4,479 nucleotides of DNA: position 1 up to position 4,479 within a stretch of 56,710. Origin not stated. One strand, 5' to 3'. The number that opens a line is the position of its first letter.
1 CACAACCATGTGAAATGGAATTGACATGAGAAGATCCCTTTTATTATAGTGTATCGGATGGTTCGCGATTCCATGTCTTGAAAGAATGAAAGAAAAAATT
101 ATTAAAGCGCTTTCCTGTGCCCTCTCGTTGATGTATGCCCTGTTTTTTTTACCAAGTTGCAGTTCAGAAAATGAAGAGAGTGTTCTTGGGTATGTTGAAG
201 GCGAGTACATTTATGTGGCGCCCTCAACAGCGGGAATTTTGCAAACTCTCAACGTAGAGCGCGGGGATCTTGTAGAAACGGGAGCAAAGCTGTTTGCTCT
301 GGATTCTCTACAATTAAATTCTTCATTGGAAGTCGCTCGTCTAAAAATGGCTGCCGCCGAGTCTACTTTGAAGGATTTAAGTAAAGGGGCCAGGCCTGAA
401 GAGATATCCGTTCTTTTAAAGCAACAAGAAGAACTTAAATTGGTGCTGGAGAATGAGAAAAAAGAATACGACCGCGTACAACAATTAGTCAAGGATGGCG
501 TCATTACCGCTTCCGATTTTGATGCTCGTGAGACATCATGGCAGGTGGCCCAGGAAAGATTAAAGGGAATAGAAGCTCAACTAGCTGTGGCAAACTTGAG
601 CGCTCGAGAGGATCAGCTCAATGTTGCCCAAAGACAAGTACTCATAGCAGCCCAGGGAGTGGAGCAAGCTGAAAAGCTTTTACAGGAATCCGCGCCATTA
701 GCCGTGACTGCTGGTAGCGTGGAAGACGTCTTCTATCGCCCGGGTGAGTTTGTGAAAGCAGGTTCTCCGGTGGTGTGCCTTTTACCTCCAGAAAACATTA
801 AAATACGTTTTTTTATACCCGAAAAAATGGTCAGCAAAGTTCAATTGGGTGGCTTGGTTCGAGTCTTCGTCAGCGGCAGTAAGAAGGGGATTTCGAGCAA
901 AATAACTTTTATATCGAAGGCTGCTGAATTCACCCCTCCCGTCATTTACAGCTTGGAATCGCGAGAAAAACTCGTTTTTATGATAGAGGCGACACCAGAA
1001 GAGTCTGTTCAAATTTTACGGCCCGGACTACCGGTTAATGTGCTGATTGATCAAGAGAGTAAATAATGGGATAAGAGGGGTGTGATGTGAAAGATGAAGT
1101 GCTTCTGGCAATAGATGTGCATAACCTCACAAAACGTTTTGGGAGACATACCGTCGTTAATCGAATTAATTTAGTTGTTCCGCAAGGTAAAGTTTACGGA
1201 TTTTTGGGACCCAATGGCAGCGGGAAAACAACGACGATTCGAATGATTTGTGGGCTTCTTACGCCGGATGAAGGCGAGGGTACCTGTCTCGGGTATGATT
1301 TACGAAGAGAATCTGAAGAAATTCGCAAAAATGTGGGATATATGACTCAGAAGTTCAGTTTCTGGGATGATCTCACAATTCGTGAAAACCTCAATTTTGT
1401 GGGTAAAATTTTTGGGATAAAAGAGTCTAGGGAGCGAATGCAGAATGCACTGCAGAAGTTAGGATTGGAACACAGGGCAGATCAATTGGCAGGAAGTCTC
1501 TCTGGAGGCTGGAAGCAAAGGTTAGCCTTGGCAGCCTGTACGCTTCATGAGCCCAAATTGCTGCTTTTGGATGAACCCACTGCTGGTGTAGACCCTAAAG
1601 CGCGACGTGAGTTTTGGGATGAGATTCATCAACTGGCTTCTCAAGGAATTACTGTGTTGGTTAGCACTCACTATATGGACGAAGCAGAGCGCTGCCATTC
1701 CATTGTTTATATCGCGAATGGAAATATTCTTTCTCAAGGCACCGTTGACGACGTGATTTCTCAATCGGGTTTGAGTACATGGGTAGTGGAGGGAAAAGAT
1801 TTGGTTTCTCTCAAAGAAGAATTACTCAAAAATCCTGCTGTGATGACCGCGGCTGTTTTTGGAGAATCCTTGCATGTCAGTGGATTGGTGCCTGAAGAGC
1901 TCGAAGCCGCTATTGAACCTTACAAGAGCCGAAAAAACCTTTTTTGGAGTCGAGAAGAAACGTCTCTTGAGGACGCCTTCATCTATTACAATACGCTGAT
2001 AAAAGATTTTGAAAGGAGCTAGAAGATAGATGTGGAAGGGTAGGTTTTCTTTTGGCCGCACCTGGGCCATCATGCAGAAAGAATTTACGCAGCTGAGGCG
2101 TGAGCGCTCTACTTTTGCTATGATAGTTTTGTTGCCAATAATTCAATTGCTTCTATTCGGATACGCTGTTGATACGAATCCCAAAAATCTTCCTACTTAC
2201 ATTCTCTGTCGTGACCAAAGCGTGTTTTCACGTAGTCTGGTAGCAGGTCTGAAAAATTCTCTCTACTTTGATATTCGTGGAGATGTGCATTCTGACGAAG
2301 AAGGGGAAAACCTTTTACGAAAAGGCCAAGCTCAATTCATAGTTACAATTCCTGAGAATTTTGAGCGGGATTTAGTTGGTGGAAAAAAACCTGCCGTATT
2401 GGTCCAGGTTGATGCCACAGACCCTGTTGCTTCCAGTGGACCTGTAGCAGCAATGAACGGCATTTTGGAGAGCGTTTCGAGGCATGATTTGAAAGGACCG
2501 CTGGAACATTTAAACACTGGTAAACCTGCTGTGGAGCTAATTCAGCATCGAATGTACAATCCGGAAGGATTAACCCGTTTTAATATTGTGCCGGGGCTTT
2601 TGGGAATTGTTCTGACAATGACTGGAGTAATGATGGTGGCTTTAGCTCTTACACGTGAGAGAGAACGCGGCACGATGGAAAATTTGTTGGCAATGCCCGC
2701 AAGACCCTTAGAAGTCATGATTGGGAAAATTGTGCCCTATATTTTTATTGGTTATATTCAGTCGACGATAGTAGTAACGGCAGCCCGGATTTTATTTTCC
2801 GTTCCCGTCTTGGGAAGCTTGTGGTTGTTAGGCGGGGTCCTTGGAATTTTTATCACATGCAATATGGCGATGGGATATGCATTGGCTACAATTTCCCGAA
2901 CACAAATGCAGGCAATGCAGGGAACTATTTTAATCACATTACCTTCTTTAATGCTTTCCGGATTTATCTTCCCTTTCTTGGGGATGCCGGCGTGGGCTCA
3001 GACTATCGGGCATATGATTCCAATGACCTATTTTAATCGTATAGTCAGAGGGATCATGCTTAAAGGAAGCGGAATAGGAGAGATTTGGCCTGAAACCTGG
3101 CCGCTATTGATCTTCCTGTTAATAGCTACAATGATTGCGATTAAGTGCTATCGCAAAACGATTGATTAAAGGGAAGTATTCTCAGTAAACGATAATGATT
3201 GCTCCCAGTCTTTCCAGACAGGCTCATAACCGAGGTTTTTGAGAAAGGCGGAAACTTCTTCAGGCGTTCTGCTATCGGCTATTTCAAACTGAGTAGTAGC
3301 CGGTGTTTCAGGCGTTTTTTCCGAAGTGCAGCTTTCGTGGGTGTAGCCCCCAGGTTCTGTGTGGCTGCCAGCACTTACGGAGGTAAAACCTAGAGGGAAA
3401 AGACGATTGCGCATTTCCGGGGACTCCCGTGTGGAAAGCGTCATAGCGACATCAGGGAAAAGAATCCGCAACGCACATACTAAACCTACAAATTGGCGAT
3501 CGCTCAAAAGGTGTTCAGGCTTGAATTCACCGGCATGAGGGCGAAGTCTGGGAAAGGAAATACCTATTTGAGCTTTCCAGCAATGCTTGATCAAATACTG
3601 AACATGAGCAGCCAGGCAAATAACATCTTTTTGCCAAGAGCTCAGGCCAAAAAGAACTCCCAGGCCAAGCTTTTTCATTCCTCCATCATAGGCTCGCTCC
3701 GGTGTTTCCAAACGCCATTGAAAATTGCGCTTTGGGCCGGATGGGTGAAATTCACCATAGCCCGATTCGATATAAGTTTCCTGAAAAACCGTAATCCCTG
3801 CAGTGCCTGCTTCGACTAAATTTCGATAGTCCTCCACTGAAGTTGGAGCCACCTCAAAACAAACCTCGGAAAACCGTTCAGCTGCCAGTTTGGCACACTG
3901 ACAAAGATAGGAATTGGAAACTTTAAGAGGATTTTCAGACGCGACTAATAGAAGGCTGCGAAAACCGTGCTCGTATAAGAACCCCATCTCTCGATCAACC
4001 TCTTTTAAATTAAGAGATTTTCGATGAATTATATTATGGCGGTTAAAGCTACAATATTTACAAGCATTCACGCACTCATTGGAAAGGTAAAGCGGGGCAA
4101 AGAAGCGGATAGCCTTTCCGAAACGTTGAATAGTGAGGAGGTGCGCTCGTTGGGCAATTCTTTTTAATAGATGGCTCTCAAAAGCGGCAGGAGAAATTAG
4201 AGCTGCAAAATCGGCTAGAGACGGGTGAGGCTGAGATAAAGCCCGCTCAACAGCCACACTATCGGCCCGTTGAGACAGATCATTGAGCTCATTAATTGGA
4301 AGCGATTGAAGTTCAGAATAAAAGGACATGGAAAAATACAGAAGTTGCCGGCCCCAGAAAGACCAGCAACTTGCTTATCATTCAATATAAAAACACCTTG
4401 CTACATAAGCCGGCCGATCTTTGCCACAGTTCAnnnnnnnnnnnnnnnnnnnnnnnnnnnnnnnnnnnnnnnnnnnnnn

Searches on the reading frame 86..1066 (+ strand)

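Call 51: search_protein_families(library=pfam, proteins=[window:86-1066:+], max_evalue=0.0001)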
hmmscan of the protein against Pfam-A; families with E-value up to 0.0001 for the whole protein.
window:86-1066:+ (326 aa): 3 families
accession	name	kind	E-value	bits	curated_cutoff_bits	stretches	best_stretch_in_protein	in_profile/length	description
PF13437.12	HlyD_3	-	4.3e-10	40.7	22.2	1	206-287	4-90/106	HlyD family secretion protein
PF16576.10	HlyD_D23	-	2.6e-07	30.6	30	1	38-277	16-185/214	Barrel-sandwich domain of CusB or HlyD membrane-fusion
PF13533.13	Biotin_lipoyl_2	-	1.6e-06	28.2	29.8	1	44-73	3-32/32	Biotin-lipoyl like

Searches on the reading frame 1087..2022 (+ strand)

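Call 51: search_protein_families(library=pfam, proteins=[window:1087-2022:+], max_evalue=0.0001)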
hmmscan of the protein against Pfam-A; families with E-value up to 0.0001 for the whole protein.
window:1087-2022:+ (311 aa): 3 families
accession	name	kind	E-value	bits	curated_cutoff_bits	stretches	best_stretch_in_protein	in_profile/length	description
PF00005.33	ABC_tran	-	4.9e-37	128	25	1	25-166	2-137/137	ABC transporter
PF13304.12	AAA_21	-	1.7e-11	45.2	27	1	76-195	176-298/304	AAA domain, putative AbiEii toxin, Type IV TA system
PF02463.25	SMC_N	-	4.7e-05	23.4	40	0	114-211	119-216/220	RecF/RecN/SMC N terminal domain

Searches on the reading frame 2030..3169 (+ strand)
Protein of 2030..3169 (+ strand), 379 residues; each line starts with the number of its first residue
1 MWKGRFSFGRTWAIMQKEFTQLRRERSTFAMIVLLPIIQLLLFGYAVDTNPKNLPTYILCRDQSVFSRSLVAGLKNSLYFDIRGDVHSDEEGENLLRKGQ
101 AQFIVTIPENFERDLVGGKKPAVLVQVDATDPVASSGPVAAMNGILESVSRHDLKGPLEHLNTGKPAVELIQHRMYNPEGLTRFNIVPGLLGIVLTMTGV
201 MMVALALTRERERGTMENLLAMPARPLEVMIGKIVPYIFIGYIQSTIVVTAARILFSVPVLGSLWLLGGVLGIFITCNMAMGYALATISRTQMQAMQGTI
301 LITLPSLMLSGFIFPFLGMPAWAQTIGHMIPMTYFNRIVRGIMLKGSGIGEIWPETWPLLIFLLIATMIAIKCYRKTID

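Call 51: search_protein_families(library=pfam, proteins=[window:2030-3169:+], max_evalue=0.0001)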
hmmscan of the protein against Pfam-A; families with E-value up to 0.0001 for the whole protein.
window:2030-3169:+ (379 aa): 4 families
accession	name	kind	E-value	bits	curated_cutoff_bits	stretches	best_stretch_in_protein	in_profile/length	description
PF12698.13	ABC2_membrane_3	-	7.1e-48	163.9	31.6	1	26-371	1-346/347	ABC-2 family transporter protein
PF01061.29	ABC2_membrane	-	6.7e-31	107.9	26.9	1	183-344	51-211/211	ABC-2 type transporter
PF12679.13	ABC2_membrane_2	-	4.2e-17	62.7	27.2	1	12-314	1-203/283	ABC-2 family transporter protein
PF12730.13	ABC2_membrane_4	-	4.3e-06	27.3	27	0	172-290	37-163/179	ABC-2 family transporter protein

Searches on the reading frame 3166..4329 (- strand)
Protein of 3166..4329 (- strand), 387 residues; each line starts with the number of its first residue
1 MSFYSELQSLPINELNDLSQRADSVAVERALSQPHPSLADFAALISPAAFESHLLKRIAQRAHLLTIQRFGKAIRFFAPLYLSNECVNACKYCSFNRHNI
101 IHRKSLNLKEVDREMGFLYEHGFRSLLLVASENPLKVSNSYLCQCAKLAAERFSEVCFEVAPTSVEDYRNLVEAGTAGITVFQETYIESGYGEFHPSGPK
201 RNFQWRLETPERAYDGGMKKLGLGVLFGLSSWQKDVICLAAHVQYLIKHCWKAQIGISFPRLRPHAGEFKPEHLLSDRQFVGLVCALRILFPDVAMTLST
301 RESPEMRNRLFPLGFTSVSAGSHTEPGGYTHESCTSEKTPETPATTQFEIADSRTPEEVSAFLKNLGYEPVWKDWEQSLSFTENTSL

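Call 51: search_protein_families(library=pfam, proteins=[window:3166-4329:-], max_evalue=0.0001)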
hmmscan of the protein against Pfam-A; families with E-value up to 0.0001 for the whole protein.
window:3166-4329:- (387 aa): 2 families
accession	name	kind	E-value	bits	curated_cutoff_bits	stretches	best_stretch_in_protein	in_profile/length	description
PF06968.18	BATS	-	5.4e-17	62.2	22.2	1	258-369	1-88/88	Biotin and Thiamin Synthesis associated domain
PF04055.27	Radical_SAM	-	1.8e-09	38.4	29.5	1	82-228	3-153/166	Radical SAM superfamily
